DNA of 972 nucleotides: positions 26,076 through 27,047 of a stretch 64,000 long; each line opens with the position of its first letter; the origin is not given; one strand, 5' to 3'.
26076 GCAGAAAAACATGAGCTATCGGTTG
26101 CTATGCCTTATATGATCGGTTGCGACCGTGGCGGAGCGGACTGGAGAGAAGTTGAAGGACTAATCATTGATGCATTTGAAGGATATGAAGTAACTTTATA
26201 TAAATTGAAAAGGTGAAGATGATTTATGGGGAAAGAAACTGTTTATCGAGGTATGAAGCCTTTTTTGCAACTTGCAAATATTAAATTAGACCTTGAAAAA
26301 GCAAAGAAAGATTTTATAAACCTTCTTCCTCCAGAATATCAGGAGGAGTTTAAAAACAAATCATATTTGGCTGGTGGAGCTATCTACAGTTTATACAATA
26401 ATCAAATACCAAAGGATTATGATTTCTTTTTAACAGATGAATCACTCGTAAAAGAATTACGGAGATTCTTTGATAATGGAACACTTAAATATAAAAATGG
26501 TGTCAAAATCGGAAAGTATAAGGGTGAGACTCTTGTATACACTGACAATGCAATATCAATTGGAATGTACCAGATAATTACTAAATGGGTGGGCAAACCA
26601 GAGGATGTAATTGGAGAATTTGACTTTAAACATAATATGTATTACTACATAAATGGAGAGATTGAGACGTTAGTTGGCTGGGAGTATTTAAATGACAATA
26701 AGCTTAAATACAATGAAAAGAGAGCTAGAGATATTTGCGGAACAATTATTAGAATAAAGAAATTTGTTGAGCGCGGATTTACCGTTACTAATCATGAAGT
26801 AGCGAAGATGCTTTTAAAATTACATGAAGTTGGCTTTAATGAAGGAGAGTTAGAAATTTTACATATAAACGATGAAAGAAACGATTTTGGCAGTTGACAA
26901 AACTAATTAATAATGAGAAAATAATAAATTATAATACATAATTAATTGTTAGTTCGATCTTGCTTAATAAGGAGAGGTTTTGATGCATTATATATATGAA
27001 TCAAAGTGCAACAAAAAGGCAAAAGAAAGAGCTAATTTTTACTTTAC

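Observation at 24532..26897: Contiguous NADAR - RNase H - macro domain - nucleotidyltransferase cassette: candidate ADP-ribosylation/ADPR-signal counter-defence module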

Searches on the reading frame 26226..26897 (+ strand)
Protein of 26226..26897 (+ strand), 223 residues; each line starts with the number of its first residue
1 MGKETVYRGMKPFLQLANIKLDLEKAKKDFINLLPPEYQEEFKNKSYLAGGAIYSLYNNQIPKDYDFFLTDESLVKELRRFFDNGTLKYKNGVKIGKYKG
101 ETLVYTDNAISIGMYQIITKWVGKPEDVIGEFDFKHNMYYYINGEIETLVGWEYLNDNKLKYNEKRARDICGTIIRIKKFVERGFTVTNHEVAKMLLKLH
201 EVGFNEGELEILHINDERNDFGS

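Call 3: search_protein_families(library=pfam, proteins=[window:26226-26897:+], max_evalue=0.01)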
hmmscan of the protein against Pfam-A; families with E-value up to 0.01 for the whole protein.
window:26226-26897:+ (223 aa): 0 families

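Call 4: search_protein_families(library=phrogs, proteins=[window:26226-26897:+], max_evalue=0.001)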
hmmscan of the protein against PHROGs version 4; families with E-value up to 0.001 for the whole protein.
window:26226-26897:+ (223 aa): 4 families
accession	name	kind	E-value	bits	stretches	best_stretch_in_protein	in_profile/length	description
phrog_4400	-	unknown function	1.3e-19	71.8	1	24-205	11-198/248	-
phrog_18122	-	unknown function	1.7e-10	41.8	1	23-201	3-197/365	-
phrog_1614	-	DNA, RNA and nucleotide metabolism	1.1e-06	29.6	1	46-151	37-157/268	nucleotidyltransferase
phrog_27100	-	unknown function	1.8e-06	28.3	1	41-200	26-182/386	-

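Call 6: search_protein_families(library=ncbifam, proteins=[window:26226-26897:+], max_evalue=0.01)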
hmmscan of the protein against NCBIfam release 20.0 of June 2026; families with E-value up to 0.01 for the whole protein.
window:26226-26897:+ (223 aa): 0 families

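Call 14: search_solved_structures(query=window:26226-26897:+, max_evalue=10, show_alignments=3)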
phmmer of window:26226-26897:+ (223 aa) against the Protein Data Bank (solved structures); distinct sequences matched with E-value up to 10: 1.
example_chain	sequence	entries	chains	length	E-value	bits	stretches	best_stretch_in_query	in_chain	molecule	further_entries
9f90_H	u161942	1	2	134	0.018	18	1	13-105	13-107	RSVF-multi-epitope designed scaffold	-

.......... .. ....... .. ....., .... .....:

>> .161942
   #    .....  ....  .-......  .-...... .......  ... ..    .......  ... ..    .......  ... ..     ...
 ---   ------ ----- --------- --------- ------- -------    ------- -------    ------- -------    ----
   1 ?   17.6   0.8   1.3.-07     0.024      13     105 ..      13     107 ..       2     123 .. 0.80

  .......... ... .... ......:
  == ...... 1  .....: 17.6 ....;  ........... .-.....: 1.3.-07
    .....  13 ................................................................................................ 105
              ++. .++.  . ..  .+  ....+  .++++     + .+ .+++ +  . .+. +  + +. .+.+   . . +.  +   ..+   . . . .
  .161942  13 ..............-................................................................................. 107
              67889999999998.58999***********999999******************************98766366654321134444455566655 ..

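Call 21: find_homologous_proteins(query=window:26226-26897:+, max_evalue=0.001)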
Query window:26226-26897:+ (223 aa): 104 proteins with E <= 0.001 among 300 candidates.
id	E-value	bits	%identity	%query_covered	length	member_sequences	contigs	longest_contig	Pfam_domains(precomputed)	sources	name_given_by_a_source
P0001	1.2e-138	478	95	100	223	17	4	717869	PF26128.2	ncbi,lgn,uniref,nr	ncbi:hypothetical protein [Bacillus licheniformis]|uniref:hypothetical protein n=1 Tax=Bacillus lich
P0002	3.3e-130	451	91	100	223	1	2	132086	PF26128.2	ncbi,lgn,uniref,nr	ncbi:hypothetical protein [Bacillus glycinifermentans]|uniref:hypothetical protein n=1 Tax=Bacillus 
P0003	8.9e-128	443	89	100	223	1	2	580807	PF26128.2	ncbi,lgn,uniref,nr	ncbi:hypothetical protein J41TS2_24770 [Bacillus sonorensis]|uniref:hypothetical protein n=1 Tax=Bac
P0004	1.7e-121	422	90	94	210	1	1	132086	PF26128.2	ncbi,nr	ncbi:hypothetical protein FKN04_12915 [Bacillus glycinifermentans]|nr:hypothetical protein [Bacillus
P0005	3.7e-85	303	62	99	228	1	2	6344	PF26128.2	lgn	-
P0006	1.2e-84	302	61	97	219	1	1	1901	PF26128.2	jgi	jgi:hypothetical protein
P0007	2.3e-84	301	65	94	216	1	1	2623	PF26128.2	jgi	jgi:hypothetical protein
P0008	3.3e-83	297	62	97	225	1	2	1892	PF26128.2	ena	-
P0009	4.3e-83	296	63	98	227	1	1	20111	PF26128.2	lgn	-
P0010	9.1e-83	295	64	96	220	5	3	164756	PF26128.2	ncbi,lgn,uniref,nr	ncbi:hypothetical protein P9294_gp032 [Bacillus phage FADO]|uniref:Uncharacterized protein n=1 Tax=B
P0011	5.5e-82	293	59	97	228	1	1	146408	PF26128.2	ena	-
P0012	7.3e-82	292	63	90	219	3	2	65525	PF26128.2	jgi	jgi:hypothetical protein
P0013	8.6e-82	292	63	94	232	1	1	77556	PF26128.2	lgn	-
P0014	1.5e-80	288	62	94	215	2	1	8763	PF26128.2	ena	-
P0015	5.4e-80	286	63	94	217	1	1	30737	PF26128.2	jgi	jgi:hypothetical protein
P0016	4.3e-78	280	59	94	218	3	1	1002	PF26128.2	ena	-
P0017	1.4e-77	278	63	92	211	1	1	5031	PF26128.2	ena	-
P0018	1.5e-76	275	61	92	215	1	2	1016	PF26128.2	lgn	-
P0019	1.2e-75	272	63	86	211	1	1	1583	PF26128.2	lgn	-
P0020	3.3e-74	267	63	86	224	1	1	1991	PF26128.2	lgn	-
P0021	4.0e-72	261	61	87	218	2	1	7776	PF26128.2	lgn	-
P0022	1.3e-71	259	61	88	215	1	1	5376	PF26128.2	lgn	-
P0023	1.5e-69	252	59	87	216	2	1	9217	PF26128.2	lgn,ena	-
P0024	2.8e-68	248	56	94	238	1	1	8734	PF26128.2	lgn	-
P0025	4.1e-68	247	57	87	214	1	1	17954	PF26128.2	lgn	-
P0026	2.5e-67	245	55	96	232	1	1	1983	PF26128.2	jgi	jgi:hypothetical protein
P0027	5.2e-67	244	56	91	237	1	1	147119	PF26128.2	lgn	-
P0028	6.6e-67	244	56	94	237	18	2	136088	PF26128.2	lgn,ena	-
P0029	8.9e-67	243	57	90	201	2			PF26128.2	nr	nr:hypothetical protein [Lederbergia lenta]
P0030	1.5e-66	242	58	89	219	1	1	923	PF26128.2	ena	-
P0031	2.5e-66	242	57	89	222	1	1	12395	PF26128.2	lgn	-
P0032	3.5e-66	241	55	87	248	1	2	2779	PF26128.2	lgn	-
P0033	3.5e-66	241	59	89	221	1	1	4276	PF26128.2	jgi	jgi:hypothetical protein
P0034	1.7e-65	239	56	86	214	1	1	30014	PF26128.2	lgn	-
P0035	4.1e-65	238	53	94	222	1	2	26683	PF26128.2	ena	-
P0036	1.3e-63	233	55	87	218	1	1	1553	PF26128.2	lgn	-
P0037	3.3e-63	231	52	94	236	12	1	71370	PF26128.2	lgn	-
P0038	7.6e-63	230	56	89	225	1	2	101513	PF26128.2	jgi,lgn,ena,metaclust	metaclust:\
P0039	4.2e-62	228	54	90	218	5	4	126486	PF26128.2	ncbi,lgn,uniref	ncbi:hypothetical protein MHH42_31120 [Bacillus sp. FSL L8-0099]|uniref:hypothetical protein n=1 Tax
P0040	6.3e-62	227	50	94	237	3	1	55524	PF26128.2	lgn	-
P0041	1.6e-61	226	55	90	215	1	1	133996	PF26128.2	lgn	-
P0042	3.6e-61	225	50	94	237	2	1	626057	PF26128.2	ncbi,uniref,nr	ncbi:hypothetical protein [Paenibacillus sp. O199]|uniref:hypothetical protein n=1 Tax=Paenibacillus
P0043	3.7e-61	225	50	94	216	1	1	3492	PF26128.2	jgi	jgi:hypothetical protein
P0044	7.8e-61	224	51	94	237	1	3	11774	PF26128.2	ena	-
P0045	2.0e-60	222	49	94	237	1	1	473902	PF26128.2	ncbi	ncbi:MAG: hypothetical protein ACQEXX_01485 [Bacillota bacterium]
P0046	3.5e-60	222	54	89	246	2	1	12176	PF26128.2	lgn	-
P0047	1.2e-59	220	54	85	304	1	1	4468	PF26128.2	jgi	jgi:hypothetical protein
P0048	1.8e-59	219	53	85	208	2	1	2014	PF26128.2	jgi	jgi:hypothetical protein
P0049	2.4e-59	219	51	88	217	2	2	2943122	PF26128.2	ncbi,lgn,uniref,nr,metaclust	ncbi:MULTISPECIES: hypothetical protein [unclassified Paenibacillus]|uniref:hypothetical protein n=1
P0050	1.8e-58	216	48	99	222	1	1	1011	PF26128.2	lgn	-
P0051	3.1e-58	215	49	90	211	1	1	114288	PF26128.2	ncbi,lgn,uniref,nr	ncbi:hypothetical protein RVS70_05260 [Virgibacillus sp. M23]|uniref:hypothetical protein n=1 Tax=Vi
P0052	4.1e-58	215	57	86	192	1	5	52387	PF26128.2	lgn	-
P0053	8.8e-58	214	53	89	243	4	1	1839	PF26128.2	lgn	-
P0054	1.9e-57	213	53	86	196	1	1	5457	PF26128.2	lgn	-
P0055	7.2e-57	211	49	90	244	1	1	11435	PF26128.2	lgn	-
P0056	2.3e-56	209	52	89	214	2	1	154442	PF26128.2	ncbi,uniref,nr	ncbi:hypothetical protein [Paenibacillus sp. Mc5Re-14]|uniref:hypothetical protein n=1 Tax=Paenibaci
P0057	5.6e-56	208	51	89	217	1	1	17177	PF26128.2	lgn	-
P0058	1.1e-55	207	52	89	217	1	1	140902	PF26128.2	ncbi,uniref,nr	ncbi:hypothetical protein [Paenibacillus agilis]|uniref:Nucleotidyltransferase n=1 Tax=Paenibacillus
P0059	1.9e-55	206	48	94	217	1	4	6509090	PF26128.2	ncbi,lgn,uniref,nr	ncbi:hypothetical protein PC41400_14955 [Paenibacillus chitinolyticus]|uniref:Uncharacterized protei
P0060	1.3e-54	203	49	89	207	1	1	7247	PF26128.2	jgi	jgi:hypothetical protein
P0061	2.3e-54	202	50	89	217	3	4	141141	PF26128.2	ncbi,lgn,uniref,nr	ncbi:hypothetical protein OB446_026835 [Paenibacillus alvei]|uniref:hypothetical protein n=2 Tax=Pae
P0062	2.5e-54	202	47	94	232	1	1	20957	PF26128.2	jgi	jgi:hypothetical protein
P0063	3.0e-54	202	50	89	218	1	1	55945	PF26128.2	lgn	-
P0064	4.7e-54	201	52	85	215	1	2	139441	PF26128.2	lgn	-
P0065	7.2e-54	201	52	86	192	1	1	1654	PF26128.2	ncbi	ncbi:hypothetical protein D3C74_299990 [compost metagenome]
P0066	1.3e-53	200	50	83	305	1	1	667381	PF26128.2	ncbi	ncbi:MAG: hypothetical protein ACQEXV_05555 [Bacillota bacterium]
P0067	3.3e-53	199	48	89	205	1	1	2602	PF26128.2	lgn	-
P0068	9.6e-53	197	46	91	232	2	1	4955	PF26128.2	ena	-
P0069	1.1e-52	197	48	90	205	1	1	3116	PF26128.2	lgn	-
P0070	3.1e-52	196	51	90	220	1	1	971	PF26128.2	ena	-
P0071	3.1e-52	196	50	83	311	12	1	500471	PF26128.2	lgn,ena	-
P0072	6.6e-52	194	48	92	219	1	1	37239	PF26128.2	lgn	-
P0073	1.1e-51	194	50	82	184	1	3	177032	PF26128.2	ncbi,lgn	-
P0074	3.2e-50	189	47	89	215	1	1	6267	PF26128.2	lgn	-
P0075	3.9e-50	189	50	90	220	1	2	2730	PF26128.2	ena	-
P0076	1.3e-49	187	49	90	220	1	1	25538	PF26128.2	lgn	-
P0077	3.7e-49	185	48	91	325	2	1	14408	PF26128.2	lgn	-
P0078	5.2e-46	175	48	89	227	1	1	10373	PF26128.2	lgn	-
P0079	1.7e-45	174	47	82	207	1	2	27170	PF26128.2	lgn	-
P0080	3.0e-45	173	45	87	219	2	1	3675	PF26128.2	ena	-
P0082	6.5e-44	168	46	86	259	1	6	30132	PF26128.2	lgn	-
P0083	1.6e-43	167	46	85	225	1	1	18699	PF26128.2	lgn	-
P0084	2.3e-43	167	45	86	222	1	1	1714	PF26128.2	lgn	-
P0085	3.8e-43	166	46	85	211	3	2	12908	PF26128.2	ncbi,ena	-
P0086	8.3e-42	161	45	86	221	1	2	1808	PF26128.2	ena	-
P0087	1.0e-41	161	42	89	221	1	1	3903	PF26128.2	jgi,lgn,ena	-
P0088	9.1e-41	158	45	89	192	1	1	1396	PF26128.2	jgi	jgi:hypothetical protein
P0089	1.4e-39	154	43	81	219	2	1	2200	PF26128.2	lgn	-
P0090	2.5e-39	153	45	83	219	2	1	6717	PF26128.2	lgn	-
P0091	2.5e-35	140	43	79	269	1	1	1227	PF26128.2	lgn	-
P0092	2.9e-30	124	41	67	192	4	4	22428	PF26128.2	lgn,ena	-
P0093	1.2e-28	118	36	82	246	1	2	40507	PF26128.2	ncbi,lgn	-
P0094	3.1e-28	117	39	84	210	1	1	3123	PF26128.2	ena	-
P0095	3.6e-26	110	36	78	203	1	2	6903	PF26128.2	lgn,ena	-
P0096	4.5e-26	110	41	74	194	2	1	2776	PF26128.2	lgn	-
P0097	1.3e-25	108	42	74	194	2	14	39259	PF26128.2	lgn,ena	-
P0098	6.3e-24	103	37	74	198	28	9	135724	PF26128.2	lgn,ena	-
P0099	6.7e-20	90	35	74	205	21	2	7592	PF26128.2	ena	-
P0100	2.9e-19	88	38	68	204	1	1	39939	PF26128.2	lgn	-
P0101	2.1e-18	85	38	64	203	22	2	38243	PF26128.2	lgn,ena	-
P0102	2.5e-18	85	33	76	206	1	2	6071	PF26128.2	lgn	-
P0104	1.4e-10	59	26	86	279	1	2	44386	PF26128.2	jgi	jgi:hypothetical protein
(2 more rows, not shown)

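Call 25: find_encoding_contigs(protein=P0001, flank=8000, max_places=6)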
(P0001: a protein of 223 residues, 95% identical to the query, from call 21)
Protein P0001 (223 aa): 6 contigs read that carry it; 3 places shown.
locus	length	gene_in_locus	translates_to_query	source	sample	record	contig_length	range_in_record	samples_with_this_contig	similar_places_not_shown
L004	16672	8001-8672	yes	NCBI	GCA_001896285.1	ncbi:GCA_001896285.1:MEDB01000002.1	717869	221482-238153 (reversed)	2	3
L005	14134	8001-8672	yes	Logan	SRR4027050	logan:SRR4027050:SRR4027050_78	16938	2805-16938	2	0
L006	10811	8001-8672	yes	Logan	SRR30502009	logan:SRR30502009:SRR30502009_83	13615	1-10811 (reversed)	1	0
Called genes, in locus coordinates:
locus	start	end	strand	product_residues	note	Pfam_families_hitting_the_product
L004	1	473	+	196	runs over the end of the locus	PF26927:Phage_SPbeta_YorH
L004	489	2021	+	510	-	-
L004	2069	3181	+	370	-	-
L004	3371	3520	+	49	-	-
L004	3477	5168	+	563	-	PF02272:DHHA1 (faint), PF01368:DHH, PF17768:RecJ_OB (weak)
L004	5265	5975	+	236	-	PF13328:HD_4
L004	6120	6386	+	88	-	-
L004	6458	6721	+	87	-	PF26894:Phage_T4_Y07C (weak)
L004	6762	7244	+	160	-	PF08719:NADAR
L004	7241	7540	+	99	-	-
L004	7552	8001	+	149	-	PF00075:RNase_H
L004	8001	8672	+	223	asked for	PF26128:Gad2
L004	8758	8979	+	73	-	-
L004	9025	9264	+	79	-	-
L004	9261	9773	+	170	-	-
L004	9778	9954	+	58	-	-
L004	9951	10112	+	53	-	-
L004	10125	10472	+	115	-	PF11750:DUF3307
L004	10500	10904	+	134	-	-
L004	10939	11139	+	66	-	-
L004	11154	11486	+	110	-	-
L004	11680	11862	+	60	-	-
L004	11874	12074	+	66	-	-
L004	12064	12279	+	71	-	-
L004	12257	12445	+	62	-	-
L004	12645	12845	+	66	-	-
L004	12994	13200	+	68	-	-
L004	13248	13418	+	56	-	-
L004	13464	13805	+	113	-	-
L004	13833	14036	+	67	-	-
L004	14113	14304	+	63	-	-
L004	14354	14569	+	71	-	-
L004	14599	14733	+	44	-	-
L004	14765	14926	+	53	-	-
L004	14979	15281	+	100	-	-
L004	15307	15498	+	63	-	-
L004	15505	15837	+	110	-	-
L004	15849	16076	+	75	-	-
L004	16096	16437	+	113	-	PF01981:PTH2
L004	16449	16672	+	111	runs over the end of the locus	PF25311:WDGH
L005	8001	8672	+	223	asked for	PF26128:Gad2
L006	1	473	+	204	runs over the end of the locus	PF26927:Phage_SPbeta_YorH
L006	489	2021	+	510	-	-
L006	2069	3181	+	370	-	-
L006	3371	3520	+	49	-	-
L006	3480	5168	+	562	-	PF02272:DHHA1 (faint), PF01368:DHH, PF17768:RecJ_OB (weak)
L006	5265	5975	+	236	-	PF13328:HD_4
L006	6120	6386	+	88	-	-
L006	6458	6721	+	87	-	PF26894:Phage_T4_Y07C (weak)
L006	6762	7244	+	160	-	PF08719:NADAR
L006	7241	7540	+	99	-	-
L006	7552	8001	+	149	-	PF00075:RNase_H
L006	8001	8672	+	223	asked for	PF26128:Gad2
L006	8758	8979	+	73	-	-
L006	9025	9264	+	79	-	-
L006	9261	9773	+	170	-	-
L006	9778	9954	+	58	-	-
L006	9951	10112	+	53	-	-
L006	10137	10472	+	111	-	PF11750:DUF3307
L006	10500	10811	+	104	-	?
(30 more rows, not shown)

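Call 26: find_encoding_contigs(protein=window:26226-26897:+, flank=8000, max_places=4)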
Protein window:26226-26897:+ (223 aa): 3 contigs read that carry it; 2 places shown.
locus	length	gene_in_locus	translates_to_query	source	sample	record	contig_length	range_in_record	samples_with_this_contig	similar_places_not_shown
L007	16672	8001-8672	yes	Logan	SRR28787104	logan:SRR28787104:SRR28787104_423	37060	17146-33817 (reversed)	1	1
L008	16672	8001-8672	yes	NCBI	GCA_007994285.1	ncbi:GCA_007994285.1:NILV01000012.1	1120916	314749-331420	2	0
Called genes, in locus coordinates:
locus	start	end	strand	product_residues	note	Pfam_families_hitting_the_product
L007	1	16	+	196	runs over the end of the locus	PF26927:Phage_SPbeta_YorH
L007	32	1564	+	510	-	-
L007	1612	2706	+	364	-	-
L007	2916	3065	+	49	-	-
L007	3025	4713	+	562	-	PF02272:DHHA1 (faint), PF01368:DHH, PF17768:RecJ_OB (weak)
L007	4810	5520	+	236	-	PF13328:HD_4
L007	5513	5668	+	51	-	-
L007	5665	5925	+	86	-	-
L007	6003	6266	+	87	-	PF26894:Phage_T4_Y07C (weak)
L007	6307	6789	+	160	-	PF08719:NADAR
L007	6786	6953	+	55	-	-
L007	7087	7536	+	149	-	PF00075:RNase_H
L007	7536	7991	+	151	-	PF01661:Macro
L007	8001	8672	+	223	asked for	PF26128:Gad2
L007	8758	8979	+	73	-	-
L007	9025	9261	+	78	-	-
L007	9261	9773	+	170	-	-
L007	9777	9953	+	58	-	-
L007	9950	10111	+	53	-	-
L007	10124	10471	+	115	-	PF11750:DUF3307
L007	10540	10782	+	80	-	-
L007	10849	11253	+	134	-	-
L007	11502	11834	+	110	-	-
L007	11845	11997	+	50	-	-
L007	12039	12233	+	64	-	-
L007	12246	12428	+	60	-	-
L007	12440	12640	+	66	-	-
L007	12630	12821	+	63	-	-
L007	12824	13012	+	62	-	-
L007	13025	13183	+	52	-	-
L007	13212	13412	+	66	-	-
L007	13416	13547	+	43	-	-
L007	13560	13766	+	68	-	-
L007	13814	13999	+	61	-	-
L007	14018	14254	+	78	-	-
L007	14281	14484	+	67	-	-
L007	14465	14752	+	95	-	-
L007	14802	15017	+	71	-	-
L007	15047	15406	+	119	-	-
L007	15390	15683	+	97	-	-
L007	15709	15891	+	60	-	-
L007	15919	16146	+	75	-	-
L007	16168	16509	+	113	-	PF01981:PTH2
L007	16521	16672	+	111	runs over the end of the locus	PF25311:WDGH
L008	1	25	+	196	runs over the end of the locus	PF26927:Phage_SPbeta_YorH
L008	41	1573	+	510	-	-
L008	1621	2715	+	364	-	-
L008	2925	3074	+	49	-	-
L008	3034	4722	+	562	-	PF01368:DHH, PF17768:RecJ_OB (weak)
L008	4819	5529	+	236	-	PF13328:HD_4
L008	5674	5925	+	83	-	-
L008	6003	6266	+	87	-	PF26894:Phage_T4_Y07C (weak)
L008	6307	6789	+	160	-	PF08719:NADAR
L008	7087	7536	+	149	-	PF00075:RNase_H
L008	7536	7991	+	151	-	PF01661:Macro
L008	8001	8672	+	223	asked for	PF26128:Gad2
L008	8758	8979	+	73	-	-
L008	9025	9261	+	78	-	-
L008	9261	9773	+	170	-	-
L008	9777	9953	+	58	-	-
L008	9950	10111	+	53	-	-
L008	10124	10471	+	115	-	PF11750:DUF3307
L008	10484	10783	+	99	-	-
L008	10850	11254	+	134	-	-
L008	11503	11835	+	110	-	-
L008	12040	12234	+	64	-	-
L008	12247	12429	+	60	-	-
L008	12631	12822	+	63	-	-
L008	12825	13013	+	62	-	-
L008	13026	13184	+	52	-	-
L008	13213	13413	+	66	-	-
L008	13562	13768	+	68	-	-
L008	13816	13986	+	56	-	-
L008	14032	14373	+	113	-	-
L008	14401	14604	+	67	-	-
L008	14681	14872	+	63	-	-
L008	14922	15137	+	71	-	-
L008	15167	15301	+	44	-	-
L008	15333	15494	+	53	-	-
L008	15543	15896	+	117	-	-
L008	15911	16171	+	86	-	-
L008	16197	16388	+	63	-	-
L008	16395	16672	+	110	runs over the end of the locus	-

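Call 30: search_dna_similar(query=window:26226-26897:+, collection=phages, mode=protein, max_evalue=0.01, max_rows=60)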
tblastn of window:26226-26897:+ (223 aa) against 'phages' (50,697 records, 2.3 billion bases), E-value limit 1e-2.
Records with a match: 39; places in all: 39; records where one place covers at least 80% of the query: 10.
Best place of each record, by identity: 60-80% 6; <60% 33.
By first word of the organism name: Bacillus 12; Erwinia 7; Yersinia 4; Xanthomonas 3; Vibrio 3; Serratia 2; Ralstonia 2; Sulfitobacter 2; Psychrobacillus 1; Lysinibacillus 1; and 2 more.
By host as written in the record: - 6; Bacillus subtilis BEST7003 4; Bacillus subtilis 3; Erwinia amylovora SNUABM_01 3; Erwinia amylovora 3; Xanthomonas campestris pv. campestris GBBC 1412 2; Serratia marcescens UCC2017 2; Vibrio parahaemolyticus ATCC 17802 2; and 13 more.
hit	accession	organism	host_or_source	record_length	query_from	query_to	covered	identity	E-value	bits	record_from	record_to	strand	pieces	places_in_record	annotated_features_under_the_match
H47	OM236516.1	Bacillus phage FADO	Bacillus subtilis BEST7003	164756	9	223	96%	64.1%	1e-84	279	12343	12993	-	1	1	hypothetical protein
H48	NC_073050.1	Bacillus phage FADO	Bacillus subtilis BEST7003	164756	9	223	96%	64.1%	1e-84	279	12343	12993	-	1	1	hypothetical protein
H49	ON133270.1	Bacillus phage 2S-4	Rosselomorea vietnamensis FJAT-46955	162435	9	223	96%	63.1%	6e-84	277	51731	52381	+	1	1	none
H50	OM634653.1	Bacillus phage vB_BsuS_PJN02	Bacillus subtilis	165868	9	223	96%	63.1%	6e-84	277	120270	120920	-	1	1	hypothetical protein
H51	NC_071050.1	Bacillus phage vB_BsuS_PJN02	Bacillus subtilis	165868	9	223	96%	63.1%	6e-84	277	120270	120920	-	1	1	hypothetical protein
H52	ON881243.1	Bacillus phage PK-3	Bacillus sp.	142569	9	223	96%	62.7%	1e-83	276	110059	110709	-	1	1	none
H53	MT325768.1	Psychrobacillus phage Perkons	Psychrobacillus psychrodurans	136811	23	213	86%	45.2%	4e-48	174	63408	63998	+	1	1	hypothetical protein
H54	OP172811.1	Lysinibacillus phage LC76P1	Lysinibacillus capsici DO76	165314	17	205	85%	39.6%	6e-29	119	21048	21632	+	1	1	hypothetical protein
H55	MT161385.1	Xanthomonas phage FoX4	Xanthomonas campestris pv. campestris ...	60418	10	199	85%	21.3%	3e-4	47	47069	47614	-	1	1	hypothetical protein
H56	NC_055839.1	Xanthomonas phage FoX4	Xanthomonas campestris pv. campestris ...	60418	10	199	85%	21.3%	3e-4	47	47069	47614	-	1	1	hypothetical protein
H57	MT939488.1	Erwinia phage pEa_SNUABM_50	Erwinia amylovora SNUABM_01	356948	44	208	74%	24.0%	5e-6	52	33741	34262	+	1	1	hypothetical protein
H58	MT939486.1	Erwinia phage pEa_SNUABM_12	Erwinia amylovora SNUABM_01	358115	44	208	74%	24.0%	5e-6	52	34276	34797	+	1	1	hypothetical protein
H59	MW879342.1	Erwinia phage pEa_SNUABM_19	Erwinia amylovora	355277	44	208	74%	24.0%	5e-6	52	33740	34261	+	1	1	hypothetical protein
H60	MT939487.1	Erwinia phage pEa_SNUABM_47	Erwinia amylovora SNUABM_01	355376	44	208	74%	24.0%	5e-6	52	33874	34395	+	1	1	hypothetical protein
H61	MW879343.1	Erwinia phage pEa_SNUABM_44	Erwinia amylovora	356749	44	208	74%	24.0%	5e-6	52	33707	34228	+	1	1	hypothetical protein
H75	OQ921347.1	Bacillus phage SPbetaL7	Bacillus subtilis BEST7003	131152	43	208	74%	21.8%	3e-3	44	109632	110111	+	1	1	Gad2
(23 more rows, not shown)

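Call 31: get_annotated_region(hit=H75, flank=9000)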
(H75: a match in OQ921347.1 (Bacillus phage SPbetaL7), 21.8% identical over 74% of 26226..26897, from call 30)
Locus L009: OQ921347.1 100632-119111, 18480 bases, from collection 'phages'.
description: Bacillus phage SPbetaL7, complete genome.
organism: Bacillus phage SPbetaL7 (NCBI taxid 3053441)
taxonomy: Viruses; Duplodnaviria; Heunggongvirae; Uroviricota; Caudoviricetes; Spbetavirus
host: Bacillus subtilis BEST7003; source: soil; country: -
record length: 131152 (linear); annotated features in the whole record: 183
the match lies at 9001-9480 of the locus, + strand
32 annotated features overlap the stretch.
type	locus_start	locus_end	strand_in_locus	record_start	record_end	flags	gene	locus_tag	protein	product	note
CDS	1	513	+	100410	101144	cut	-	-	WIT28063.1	hypothetical protein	138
CDS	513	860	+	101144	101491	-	-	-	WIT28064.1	hypothetical protein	139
CDS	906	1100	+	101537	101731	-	-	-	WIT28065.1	hypothetical protein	140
CDS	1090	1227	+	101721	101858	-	-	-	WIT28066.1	hypothetical protein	141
CDS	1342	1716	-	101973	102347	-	-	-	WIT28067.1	hypothetical protein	142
CDS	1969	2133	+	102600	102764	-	-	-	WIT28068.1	hypothetical protein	143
CDS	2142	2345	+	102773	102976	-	-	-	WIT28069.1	hypothetical protein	144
CDS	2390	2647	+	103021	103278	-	-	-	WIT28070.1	hypothetical protein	145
CDS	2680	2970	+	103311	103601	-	-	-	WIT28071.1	hypothetical protein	146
CDS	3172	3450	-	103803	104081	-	-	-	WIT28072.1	hypothetical protein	147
CDS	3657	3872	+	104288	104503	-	-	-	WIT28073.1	hypothetical protein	148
CDS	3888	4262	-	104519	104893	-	-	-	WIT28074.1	hypothetical protein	149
CDS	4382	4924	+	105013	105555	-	-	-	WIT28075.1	hypothetical protein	150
CDS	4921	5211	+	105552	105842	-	-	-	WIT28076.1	hypothetical protein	151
CDS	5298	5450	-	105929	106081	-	-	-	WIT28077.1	hypothetical protein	152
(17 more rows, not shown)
